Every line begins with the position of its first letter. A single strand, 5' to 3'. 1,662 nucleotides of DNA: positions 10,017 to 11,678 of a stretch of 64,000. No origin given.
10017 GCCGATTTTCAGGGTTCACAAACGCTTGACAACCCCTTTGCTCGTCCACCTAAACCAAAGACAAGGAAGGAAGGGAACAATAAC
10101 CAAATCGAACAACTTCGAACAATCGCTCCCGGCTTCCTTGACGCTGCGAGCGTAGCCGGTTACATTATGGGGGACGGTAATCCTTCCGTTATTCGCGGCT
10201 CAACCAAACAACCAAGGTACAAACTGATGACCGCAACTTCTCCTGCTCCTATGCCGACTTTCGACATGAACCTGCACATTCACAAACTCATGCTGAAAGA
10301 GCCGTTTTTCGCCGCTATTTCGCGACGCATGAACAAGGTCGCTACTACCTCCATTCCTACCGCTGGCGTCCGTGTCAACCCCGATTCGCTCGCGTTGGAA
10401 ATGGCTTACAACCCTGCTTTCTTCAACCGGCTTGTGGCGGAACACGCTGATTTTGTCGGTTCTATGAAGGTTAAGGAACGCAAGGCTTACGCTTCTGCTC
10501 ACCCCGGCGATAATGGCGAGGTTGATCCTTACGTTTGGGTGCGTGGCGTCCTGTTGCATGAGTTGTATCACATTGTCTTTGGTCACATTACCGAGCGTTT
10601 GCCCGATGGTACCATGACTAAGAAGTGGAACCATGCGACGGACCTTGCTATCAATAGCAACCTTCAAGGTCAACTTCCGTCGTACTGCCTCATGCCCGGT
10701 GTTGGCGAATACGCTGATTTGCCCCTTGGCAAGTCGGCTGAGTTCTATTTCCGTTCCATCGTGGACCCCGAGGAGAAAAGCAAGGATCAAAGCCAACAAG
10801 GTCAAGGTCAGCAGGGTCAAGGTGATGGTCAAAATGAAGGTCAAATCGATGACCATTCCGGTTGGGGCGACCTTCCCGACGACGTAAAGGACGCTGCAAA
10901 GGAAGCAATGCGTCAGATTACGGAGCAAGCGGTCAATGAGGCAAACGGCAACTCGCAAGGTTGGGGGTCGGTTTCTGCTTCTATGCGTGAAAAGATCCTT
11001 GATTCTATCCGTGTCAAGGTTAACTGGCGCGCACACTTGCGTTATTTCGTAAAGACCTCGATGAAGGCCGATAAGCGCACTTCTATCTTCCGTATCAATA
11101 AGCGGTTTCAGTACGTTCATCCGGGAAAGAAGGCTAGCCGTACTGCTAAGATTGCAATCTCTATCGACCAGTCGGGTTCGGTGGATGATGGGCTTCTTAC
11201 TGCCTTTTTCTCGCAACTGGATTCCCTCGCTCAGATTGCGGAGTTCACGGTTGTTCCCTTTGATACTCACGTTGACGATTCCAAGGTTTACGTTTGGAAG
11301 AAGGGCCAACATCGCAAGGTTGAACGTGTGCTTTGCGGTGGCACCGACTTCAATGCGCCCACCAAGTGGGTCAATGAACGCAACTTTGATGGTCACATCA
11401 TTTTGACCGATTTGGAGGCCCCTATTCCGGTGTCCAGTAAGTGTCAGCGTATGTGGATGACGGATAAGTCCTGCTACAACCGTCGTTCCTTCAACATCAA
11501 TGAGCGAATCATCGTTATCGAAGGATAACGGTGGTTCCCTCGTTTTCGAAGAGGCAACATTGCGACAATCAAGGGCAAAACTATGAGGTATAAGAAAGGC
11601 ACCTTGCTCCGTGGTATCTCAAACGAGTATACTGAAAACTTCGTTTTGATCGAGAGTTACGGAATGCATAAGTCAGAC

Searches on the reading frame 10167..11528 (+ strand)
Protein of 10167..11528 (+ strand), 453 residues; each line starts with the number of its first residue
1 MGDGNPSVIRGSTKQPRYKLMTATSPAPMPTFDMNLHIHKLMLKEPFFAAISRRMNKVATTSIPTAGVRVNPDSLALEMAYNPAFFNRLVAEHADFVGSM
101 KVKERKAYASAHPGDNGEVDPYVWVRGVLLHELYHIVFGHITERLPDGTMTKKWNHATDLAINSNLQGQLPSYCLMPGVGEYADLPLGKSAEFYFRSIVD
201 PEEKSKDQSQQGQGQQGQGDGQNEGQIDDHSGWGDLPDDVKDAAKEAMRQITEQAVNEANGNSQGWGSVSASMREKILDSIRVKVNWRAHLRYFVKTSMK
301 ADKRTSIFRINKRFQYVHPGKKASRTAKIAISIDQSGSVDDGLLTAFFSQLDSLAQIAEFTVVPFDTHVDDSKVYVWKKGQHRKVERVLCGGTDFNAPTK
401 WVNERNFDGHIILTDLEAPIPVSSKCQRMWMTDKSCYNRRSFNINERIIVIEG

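Call 9: search_protein_families(library=pfam, proteins=[window:10167-11528:+], max_evalue=0.01)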
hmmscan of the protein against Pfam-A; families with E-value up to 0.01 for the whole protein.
window:10167-11528:+ (453 aa): 2 families
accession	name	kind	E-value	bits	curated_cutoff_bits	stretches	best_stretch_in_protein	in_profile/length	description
PF13203.12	DUF2201_N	-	3.9e-14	53.3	23.2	1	127-314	62-255/271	Putative metallopeptidase domain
PF09967.15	DUF2201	-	2.1e-11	44.4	26.4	1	329-433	1-107/123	VWA-like domain (DUF2201)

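Call 62: search_dna_similar(query=window:10167-11528:+, collection=phages, mode=protein, max_rows=25)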
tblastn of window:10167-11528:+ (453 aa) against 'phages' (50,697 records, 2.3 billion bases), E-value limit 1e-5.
Records with a match: 32; places in all: 32; records where one place covers at least 80% of the query: 2.
Best place of each record, by identity: <60% 32.
By first word of the organism name: Pseudomonas 11; Klebsiella 10; Vibrio 6; Achromobacter 3; Salicola 1; Escherichia 1.
By host as written in the record: - 8; Pseudomonas aeruginosa PAO1 5; Klebsiella pneumoniae 5; Pseudomonas aeruginosa 3; Achromobacter xylosoxidans DSM 11852 3; Vibrio sp. SCSIO30225 2; Klebsiella sp. 2; Salicola sp. PV4 1; and 3 more.
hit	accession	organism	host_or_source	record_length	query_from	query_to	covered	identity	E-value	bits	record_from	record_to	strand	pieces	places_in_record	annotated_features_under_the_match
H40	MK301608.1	Vibrio virus vB_VspP_SBP1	Vibrio sp. SCSIO30225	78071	47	443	88%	25.1%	2e-12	76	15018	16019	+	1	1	metallopeptidase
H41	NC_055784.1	Vibrio virus vB_VspP_SBP1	Vibrio sp. SCSIO30225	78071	47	443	88%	25.1%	2e-12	76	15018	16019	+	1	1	HNH endonuclease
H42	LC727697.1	Pseudomonas phage sp. 30-2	Pseudomonas aeruginosa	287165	40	397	79%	25.2%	1e-6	57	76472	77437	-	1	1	hydrolase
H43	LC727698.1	Pseudomonas phage sp. 30-3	Pseudomonas aeruginosa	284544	40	397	79%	24.9%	8e-7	58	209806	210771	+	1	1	hydrolase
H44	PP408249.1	Pseudomonas phage vB_Pa-PAC2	Pseudomonas aeruginosa PAO1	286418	40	397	79%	24.9%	8e-7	58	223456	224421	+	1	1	Zn-dependent hydrolase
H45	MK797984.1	Pseudomonas phage vB_PaeM_PA5oct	-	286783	40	397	79%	24.9%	8e-7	58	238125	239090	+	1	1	hypothetical protein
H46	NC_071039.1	Pseudomonas phage vB_PaeM_PA5oct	-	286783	40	397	79%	24.9%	8e-7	58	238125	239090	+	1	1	HNH endonuclease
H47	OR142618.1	Pseudomonas phage Callisto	Pseudomonas aeruginosa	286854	40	397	79%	24.9%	8e-7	58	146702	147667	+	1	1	hypothetical protein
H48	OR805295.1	Pseudomonas phage Paride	Pseudomonas aeruginosa PAO1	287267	40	397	79%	24.9%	8e-7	58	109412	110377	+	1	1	homing endonuclease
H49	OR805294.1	Pseudomonas phage Ettore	Pseudomonas aeruginosa PAO1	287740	40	397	79%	24.9%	8e-7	58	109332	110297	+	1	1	homing endonuclease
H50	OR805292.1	Pseudomonas phage Cassandra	Pseudomonas aeruginosa PAO1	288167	40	397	79%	24.9%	8e-7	58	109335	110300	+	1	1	homing endonuclease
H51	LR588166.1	Pseudomonas phage vB_PaeM_MIJ3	-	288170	40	397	79%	24.9%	8e-7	58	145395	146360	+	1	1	DNA repair ATPase: DNA repair ATPase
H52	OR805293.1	Pseudomonas phage Deifobo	Pseudomonas aeruginosa PAO1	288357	40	397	79%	24.9%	8e-7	58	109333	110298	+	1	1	homing endonuclease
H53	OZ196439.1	Vibrio phage K479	Seawater and oysters mix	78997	128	394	59%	26.3%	6e-6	55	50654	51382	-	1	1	HNH endonuclease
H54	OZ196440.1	Vibrio phage K481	Seawater and oysters mix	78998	128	394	59%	26.3%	6e-6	55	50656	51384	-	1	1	HNH endonuclease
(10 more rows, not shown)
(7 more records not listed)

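Call 66: search_protein_families(library=padloc, proteins=[window:10167-11528:+], max_evalue=0.001)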
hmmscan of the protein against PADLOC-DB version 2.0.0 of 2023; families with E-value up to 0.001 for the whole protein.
window:10167-11528:+ (453 aa): 0 families
